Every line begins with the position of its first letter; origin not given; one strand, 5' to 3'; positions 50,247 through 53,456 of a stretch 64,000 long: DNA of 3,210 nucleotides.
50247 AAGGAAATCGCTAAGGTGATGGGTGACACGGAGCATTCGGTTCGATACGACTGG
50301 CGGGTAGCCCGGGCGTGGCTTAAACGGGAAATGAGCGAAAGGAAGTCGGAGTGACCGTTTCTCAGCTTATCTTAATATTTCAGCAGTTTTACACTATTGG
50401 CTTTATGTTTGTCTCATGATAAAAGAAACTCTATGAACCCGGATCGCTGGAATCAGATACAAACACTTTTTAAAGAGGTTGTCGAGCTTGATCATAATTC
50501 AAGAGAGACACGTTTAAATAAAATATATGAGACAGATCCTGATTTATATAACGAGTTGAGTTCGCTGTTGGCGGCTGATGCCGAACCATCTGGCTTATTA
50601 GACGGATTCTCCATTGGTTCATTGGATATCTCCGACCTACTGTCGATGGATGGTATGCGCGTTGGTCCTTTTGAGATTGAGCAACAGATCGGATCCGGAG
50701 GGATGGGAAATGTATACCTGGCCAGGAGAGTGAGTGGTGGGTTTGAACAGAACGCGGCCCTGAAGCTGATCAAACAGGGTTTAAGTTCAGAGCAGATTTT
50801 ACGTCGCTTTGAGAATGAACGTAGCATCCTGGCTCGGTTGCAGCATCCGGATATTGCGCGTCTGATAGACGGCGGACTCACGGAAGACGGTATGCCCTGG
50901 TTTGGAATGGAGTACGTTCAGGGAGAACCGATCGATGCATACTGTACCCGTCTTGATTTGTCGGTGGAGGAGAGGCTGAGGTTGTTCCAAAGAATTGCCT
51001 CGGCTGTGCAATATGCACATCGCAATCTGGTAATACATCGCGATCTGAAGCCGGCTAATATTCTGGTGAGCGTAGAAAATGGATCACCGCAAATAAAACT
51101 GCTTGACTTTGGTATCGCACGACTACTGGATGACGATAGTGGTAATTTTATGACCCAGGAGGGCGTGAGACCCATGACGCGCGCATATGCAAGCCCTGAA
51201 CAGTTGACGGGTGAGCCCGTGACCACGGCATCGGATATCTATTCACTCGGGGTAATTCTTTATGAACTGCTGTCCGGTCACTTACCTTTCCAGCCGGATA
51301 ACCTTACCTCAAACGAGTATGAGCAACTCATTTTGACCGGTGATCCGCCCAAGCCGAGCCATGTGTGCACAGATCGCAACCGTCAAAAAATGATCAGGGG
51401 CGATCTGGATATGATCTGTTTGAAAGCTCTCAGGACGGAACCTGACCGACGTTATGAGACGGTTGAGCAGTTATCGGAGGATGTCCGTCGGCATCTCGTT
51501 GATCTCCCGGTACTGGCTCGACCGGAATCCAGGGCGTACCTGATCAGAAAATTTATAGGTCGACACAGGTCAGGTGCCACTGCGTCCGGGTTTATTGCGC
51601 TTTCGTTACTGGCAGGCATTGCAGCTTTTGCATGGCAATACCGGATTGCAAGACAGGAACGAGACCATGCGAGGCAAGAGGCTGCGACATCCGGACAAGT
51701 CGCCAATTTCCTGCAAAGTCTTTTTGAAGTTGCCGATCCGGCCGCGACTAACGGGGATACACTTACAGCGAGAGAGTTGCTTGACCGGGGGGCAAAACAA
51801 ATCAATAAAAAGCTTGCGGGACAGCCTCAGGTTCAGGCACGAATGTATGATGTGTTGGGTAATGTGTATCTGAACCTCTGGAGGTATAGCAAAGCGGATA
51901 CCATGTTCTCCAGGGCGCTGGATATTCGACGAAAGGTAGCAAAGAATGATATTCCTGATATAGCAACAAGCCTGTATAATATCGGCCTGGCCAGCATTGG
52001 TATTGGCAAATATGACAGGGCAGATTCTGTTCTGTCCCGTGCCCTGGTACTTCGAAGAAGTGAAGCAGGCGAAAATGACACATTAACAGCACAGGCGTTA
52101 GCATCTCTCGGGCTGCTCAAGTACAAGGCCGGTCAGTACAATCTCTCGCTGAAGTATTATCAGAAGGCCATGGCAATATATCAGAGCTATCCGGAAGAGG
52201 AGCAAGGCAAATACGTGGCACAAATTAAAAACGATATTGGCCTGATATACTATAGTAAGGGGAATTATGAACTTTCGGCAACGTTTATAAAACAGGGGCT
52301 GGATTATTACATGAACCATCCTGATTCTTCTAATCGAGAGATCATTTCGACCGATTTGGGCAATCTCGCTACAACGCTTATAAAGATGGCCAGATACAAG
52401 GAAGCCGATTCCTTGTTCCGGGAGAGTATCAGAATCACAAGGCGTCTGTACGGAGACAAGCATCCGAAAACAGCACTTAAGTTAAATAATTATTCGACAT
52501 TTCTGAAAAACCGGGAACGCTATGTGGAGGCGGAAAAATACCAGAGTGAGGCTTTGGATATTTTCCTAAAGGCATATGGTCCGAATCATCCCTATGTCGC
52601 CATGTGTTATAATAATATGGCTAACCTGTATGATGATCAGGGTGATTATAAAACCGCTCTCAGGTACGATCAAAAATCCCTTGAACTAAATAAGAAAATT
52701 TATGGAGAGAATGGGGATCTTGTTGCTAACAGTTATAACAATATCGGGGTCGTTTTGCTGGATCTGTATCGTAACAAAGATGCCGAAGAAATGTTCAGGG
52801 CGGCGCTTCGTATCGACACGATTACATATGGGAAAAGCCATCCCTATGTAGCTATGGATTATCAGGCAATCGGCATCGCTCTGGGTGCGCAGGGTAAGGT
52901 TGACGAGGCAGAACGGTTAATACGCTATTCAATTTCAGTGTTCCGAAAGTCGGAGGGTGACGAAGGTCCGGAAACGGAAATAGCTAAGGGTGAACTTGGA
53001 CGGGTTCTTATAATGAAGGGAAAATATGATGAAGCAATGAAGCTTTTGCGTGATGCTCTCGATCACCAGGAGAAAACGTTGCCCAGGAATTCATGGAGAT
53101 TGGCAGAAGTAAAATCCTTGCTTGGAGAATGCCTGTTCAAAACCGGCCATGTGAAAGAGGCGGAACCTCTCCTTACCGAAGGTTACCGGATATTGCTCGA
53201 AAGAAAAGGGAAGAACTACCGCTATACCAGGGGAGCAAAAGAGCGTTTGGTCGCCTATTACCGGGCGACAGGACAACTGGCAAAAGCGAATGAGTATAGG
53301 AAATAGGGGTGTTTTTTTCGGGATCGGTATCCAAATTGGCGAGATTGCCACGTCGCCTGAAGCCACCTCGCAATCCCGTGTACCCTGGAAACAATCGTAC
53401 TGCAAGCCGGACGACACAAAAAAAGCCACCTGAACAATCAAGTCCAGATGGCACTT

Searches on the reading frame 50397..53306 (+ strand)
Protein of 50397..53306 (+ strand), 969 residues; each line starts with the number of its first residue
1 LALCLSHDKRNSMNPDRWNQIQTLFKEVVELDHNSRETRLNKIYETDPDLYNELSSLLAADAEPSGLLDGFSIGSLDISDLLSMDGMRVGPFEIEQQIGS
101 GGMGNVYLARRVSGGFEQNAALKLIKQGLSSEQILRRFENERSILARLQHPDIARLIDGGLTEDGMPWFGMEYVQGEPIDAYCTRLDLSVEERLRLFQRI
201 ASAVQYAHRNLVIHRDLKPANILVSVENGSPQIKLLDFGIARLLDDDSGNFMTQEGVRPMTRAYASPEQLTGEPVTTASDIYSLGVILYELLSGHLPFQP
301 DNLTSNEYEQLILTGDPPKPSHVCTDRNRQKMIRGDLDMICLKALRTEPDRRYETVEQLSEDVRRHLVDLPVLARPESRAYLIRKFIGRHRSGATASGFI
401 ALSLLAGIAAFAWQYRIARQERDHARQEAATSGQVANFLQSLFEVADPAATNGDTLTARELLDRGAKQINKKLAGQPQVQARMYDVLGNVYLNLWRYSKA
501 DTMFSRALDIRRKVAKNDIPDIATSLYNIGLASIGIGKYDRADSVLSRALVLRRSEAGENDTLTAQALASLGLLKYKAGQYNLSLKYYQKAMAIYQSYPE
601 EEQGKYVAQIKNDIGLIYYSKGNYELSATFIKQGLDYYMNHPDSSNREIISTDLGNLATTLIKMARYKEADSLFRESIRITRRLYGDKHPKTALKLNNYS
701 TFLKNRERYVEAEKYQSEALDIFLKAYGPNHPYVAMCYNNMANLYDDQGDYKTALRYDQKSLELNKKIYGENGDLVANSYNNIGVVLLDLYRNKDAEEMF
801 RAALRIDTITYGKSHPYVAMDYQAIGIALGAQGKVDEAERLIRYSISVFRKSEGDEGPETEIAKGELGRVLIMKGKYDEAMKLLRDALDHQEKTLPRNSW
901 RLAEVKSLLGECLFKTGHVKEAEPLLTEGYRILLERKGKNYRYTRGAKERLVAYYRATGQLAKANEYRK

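Call 23: search_protein_families(library=pfam, proteins=[window:50397-53306:+], max_evalue=0.001)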
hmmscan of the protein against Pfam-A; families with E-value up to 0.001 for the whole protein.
window:50397-53306:+ (969 aa): 21 families
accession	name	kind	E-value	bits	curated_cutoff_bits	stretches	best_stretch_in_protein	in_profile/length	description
PF13424.12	TPR_12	-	8.2e-66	218.6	30.1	6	692-766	2-76/77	Tetratricopeptide repeat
PF13374.12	TPR_10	-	6.3e-59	194.9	27.5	4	734-772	1-39/42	Tetratricopeptide repeat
PF00069.31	Pkinase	-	8.3e-45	153.7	31.7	1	92-357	1-256/263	Protein kinase domain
PF24885.1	TPR_NPHP3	-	1.8e-34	119.7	100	4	476-602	94-220/239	Nephrocystin-3 TPR domain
PF07714.23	PK_Tyr_Ser-Thr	-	2.6e-32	112.6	23.1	1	93-327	2-232/258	Protein tyrosine and serine/threonine kinase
PF07719.23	TPR_2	-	5e-28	95.3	27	0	736-766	2-32/34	Tetratricopeptide repeat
PF00515.34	TPR_1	-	4.7e-23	80.4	27.8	1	736-766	2-32/34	Tetratricopeptide repeat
PF13181.12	TPR_8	-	4.3e-19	67.4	25.7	0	738-767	4-33/34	Tetratricopeptide repeat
PF17874.7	TPR_MalT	-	4.9e-16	59.4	45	2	666-768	55-155/336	MalT-like TPR region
PF13176.12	TPR_7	-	3.3e-15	55.2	27.9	0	739-766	3-30/36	Tetratricopeptide repeat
PF13432.12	TPR_16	-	9.6e-12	45.6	32.7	1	825-889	3-59/65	Tetratricopeptide repeat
PF14559.12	TPR_19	-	7.9e-09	36.2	25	1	871-927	1-49/68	Tetratricopeptide repeat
PF01636.29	APH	-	3.7e-06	27.3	23.2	0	191-242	148-198/239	Phosphotransferase enzyme family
PF03109.22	ABC1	-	2.7e-05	23.9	22.9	1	171-247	147-220/244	ABC1 atypical kinase-like domain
PF13428.12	TPR_14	-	2.8e-05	24.8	23.5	0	867-892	7-32/44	Tetratricopeptide repeat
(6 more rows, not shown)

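Call 52: search_protein_families(library=ncbifam, proteins=[window:50397-53306:+], max_evalue=0.001)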
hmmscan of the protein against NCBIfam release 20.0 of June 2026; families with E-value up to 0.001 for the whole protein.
window:50397-53306:+ (969 aa): 24 families
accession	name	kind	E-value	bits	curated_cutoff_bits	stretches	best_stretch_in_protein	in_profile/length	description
NF033483.0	PknB_PASTA_kin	equivalog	2.5e-65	221.6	450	1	92-369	9-271/563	Stk1 family PASTA domain-containing Ser/Thr kinase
NF040586.1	FxSxx_TPR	equivalog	5.6e-48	164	300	2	435-750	424-739/830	FxSxx-COOH system tetratricopeptide repeat protein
NF047741.1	antiphage_MADS6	equivalog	2e-43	148.8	460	2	187-367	295-461/612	methylation-associated defense system protein kinase MAD6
TIGR03903.1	TOMM_kin_cyc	equivalog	4.5e-41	140.7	705.75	1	118-311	4-202/1267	TOMM system kinase/cyclase fusion protein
NF052427.1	StpK7MSMEG_1200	equivalog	1.2e-38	133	900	1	84-433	1-337/601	serine/threonine protein kinase StpK7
NF009651.0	PRK13184.1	equivalog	4.8e-33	114.2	839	1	90-367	2-291/932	serine/threonine-protein kinase PknD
NF053615.1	SerThrKinAfsKStmc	equivalog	6e-26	91.3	1300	1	80-302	3-217/809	protein serine/threonine kinase AfsK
NF033442.0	BREX_PglW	equivalog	6.1e-24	83.8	990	1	87-360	201-480/1391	BREX system serine/threonine kinase PglW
NF053520.1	HK_Porph_FimS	equivalog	1.4e-21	76.4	600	2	479-684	42-237/618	sensor histidine kinase FimS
NF038150.1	lanthi_synth_IV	equivalog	5.1e-20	71.4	650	1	92-412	191-488/851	class IV lanthionine synthetase LanL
TIGR02521.1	type_IV_pilW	equivalog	2e-15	57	154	1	601-767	24-167/234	type IV pilus biogenesis/stability protein PilW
NF043056.1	T4SS_LegK1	equivalog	3.3e-15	55.7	550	1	187-291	184-283/516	Dot/Icm T4SS effector kinase LegK1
NF041717.1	HaaA_phane_TPR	equivalog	1.6e-14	53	1125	1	537-889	526-860/882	cyclophane-containing RiPP biosynthesis TPR protein HaaT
NF038151.1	lanthi_synth_III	equivalog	1.8e-10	39.9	575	1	131-293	263-424/833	class III lanthionine synthetase LanKC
NF053720.1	NsdA_fam_reg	subfamily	8.8e-10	38.6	75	1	747-922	213-387/432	NsdA family TPR-like regulatory protein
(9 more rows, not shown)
